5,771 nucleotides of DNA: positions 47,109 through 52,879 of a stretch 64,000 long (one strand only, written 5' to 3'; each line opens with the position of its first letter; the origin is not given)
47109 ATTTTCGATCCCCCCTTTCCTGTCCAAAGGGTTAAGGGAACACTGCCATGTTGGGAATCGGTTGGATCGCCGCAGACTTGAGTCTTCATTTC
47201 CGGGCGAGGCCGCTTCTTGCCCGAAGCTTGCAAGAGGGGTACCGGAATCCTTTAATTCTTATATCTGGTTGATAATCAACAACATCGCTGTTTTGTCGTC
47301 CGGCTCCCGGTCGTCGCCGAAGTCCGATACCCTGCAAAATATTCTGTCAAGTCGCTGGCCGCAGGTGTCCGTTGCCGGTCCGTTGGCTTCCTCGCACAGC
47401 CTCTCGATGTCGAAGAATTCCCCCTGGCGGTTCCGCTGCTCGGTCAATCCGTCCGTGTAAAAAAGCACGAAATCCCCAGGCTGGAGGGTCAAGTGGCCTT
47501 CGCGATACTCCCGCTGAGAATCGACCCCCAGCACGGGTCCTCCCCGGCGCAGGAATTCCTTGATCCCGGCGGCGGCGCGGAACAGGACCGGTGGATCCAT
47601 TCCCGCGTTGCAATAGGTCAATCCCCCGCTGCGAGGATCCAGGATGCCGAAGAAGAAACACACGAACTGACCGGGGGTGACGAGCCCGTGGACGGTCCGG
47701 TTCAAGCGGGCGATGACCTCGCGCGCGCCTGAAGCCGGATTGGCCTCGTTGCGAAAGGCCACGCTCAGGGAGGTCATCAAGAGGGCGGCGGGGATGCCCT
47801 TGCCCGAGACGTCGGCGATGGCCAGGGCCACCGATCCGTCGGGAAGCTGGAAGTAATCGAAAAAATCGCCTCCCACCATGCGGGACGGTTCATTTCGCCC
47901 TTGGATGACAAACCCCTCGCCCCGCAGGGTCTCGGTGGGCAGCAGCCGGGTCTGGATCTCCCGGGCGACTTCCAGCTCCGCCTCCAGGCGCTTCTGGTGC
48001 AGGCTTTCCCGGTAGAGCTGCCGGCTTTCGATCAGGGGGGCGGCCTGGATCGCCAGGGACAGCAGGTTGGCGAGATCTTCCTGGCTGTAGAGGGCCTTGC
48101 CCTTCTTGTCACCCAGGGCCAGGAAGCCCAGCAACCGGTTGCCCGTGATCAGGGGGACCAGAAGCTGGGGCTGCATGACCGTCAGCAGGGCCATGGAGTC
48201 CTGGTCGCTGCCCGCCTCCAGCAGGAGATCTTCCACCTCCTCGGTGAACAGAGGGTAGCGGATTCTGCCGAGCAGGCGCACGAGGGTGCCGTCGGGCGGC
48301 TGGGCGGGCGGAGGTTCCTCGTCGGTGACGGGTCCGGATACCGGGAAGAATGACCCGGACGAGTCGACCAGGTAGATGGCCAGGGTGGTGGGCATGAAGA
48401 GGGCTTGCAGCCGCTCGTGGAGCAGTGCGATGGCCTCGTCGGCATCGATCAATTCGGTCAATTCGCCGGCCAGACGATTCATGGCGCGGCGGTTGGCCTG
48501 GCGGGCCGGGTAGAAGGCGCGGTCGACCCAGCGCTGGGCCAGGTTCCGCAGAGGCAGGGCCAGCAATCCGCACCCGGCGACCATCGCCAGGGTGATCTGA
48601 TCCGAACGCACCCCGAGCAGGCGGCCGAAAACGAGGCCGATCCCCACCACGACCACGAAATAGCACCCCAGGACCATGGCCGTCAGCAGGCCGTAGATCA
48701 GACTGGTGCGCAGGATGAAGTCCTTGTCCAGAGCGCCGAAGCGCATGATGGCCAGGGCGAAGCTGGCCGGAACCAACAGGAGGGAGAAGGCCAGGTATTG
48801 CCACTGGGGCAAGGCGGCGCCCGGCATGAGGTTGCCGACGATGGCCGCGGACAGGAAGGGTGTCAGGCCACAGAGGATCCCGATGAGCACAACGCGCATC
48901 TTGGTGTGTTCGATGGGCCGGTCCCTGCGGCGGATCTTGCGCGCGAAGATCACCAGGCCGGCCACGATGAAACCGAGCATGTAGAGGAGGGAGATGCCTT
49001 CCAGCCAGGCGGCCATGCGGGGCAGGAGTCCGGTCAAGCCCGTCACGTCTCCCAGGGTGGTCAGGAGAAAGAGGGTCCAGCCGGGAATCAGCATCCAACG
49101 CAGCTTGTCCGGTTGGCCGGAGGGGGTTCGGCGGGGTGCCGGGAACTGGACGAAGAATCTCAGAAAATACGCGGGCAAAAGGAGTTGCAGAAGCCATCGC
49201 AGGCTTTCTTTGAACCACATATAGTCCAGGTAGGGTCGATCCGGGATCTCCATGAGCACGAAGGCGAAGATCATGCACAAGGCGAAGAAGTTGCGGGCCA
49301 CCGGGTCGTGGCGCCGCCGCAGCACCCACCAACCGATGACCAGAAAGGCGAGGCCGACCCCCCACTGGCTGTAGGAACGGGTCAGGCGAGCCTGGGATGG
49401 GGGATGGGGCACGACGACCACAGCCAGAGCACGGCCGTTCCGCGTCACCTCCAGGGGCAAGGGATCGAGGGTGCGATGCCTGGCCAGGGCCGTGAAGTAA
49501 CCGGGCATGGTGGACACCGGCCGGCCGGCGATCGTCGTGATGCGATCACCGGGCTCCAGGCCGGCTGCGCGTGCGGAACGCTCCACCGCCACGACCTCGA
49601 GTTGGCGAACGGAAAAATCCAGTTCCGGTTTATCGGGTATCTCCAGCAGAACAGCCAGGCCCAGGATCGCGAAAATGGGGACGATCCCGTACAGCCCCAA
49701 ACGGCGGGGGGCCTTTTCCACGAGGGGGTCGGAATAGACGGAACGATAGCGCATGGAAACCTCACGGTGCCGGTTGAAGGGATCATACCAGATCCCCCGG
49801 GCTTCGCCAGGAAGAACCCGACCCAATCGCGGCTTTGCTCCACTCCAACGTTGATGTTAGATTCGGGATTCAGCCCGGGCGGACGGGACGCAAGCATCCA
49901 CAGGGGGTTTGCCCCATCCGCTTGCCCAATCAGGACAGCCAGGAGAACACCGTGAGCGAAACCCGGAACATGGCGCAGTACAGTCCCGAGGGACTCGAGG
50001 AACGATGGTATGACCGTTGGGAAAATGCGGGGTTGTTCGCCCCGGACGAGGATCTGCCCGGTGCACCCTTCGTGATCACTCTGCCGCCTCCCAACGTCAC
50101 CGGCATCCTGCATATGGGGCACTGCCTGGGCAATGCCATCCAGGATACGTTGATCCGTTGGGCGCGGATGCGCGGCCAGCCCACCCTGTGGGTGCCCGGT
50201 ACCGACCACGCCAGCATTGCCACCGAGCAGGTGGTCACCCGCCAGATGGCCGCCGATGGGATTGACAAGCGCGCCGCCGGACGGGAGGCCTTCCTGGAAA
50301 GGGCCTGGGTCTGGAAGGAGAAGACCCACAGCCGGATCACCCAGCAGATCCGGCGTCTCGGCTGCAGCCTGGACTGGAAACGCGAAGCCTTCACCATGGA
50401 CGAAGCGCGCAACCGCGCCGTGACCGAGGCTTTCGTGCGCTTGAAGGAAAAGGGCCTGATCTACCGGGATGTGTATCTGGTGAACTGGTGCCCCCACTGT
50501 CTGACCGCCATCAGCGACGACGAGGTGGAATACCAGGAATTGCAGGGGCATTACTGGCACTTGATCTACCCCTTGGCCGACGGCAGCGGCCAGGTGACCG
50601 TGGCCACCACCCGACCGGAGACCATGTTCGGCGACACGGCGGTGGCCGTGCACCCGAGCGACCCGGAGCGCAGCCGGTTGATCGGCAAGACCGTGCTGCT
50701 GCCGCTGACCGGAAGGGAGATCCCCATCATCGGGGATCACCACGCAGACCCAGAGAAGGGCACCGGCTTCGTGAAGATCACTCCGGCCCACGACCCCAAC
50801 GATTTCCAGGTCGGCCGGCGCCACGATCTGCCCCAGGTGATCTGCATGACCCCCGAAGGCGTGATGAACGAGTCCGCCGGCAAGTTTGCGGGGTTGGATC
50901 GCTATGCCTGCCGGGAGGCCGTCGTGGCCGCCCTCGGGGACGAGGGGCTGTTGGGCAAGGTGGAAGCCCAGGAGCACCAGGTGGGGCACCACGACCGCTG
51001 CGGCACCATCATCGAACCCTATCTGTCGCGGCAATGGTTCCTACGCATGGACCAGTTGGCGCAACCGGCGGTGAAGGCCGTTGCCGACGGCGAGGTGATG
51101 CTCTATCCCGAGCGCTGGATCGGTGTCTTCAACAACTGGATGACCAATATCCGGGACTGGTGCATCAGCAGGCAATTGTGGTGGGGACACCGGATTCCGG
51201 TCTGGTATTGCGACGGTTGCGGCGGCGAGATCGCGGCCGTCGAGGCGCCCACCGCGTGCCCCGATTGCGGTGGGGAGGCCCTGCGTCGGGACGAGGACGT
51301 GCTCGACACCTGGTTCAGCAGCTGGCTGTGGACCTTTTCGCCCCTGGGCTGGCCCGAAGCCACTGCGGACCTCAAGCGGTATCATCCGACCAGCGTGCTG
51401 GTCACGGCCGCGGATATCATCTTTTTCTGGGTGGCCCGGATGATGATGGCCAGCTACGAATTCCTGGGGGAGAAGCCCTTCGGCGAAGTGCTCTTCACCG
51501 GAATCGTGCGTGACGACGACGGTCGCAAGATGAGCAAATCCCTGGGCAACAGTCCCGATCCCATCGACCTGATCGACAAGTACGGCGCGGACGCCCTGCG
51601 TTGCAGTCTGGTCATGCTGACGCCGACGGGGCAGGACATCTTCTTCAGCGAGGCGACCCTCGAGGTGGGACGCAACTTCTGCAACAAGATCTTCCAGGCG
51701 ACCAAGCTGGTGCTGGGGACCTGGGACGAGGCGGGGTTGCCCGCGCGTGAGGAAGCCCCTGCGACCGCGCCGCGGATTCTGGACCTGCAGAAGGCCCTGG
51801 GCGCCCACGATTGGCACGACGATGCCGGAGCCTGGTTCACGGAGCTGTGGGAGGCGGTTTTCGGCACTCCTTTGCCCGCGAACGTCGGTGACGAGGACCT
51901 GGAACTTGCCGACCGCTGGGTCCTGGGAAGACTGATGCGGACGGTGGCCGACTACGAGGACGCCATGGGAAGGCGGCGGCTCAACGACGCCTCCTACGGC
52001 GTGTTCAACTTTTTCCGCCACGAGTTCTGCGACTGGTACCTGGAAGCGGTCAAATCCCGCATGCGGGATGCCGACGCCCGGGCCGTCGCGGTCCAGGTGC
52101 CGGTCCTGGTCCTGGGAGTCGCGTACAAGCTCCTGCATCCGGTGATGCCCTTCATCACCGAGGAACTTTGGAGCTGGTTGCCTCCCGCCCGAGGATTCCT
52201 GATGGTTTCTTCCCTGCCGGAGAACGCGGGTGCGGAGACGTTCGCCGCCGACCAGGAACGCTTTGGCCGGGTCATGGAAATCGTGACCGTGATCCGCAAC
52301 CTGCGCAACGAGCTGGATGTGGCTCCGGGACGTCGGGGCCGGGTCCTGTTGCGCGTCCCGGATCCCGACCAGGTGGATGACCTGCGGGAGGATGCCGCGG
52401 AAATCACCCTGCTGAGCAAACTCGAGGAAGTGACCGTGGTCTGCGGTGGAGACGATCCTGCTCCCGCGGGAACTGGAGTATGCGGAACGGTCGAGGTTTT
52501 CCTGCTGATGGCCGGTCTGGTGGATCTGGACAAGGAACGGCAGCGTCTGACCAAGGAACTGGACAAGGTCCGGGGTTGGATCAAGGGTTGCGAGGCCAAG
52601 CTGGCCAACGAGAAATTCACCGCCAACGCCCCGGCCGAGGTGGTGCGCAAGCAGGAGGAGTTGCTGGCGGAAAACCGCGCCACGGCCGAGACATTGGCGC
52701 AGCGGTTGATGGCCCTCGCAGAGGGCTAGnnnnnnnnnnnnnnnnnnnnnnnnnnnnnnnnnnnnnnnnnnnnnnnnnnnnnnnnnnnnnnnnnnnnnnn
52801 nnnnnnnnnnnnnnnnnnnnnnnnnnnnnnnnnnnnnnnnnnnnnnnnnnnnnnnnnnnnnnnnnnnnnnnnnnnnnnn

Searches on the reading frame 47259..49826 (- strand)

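Call 23: search_protein_families(library=pfam, proteins=[window:47259-49826:-], max_evalue=0.001)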
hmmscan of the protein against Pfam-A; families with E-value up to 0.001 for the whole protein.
window:47259-49826:- (855 aa): 6 families
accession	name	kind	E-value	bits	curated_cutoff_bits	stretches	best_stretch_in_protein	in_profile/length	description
PF07228.17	SpoIIE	-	9.6e-46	156.6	25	1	662-850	1-189/192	Stage II sporulation protein E (SpoIIE)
PF13492.12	GAF_3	-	4.5e-08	34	27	1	463-600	3-128/129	GAF domain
PF13180.12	PDZ_2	-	3.6e-05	24.4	27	1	78-136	16-76/80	PDZ domain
PF13185.12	GAF_2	-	4.9e-05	24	28.6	1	523-600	64-136/136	GAF domain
PF17820.7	PDZ_6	-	0.00019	21.6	27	1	85-115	11-41/54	PDZ domain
PF01590.32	GAF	-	0.00051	21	22.4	0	473-596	13-130/133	GAF domain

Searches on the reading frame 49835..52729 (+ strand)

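Call 23: search_protein_families(library=pfam, proteins=[window:49835-52729:+], max_evalue=0.001)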
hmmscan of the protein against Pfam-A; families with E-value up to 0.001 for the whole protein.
window:49835-52729:+ (964 aa): 5 families
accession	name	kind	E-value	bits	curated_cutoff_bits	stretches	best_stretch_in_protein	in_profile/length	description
PF00133.28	tRNA-synt_1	-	7.3e-132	440.5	22.7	1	58-604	2-413/414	tRNA synthetases class I (I, L, M and V)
PF08264.19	Anticodon_1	-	1e-29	103.8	25.1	1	693-834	1-143/148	Anticodon-binding domain of tRNA ligase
PF09334.17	tRNA-synt_1g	-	1.7e-19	70.3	20.1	2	80-232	2-136/391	tRNA synthetases class I (M)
PF10458.14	Val_tRNA-synt_C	-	6.9e-16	58.7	25.9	1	897-961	1-65/66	Valyl tRNA synthetase tRNA binding arm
PF13603.12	tRNA-synt_1_2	-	6.4e-07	29.5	25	0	284-342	86-144/185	Leucyl-tRNA synthetase, editing domain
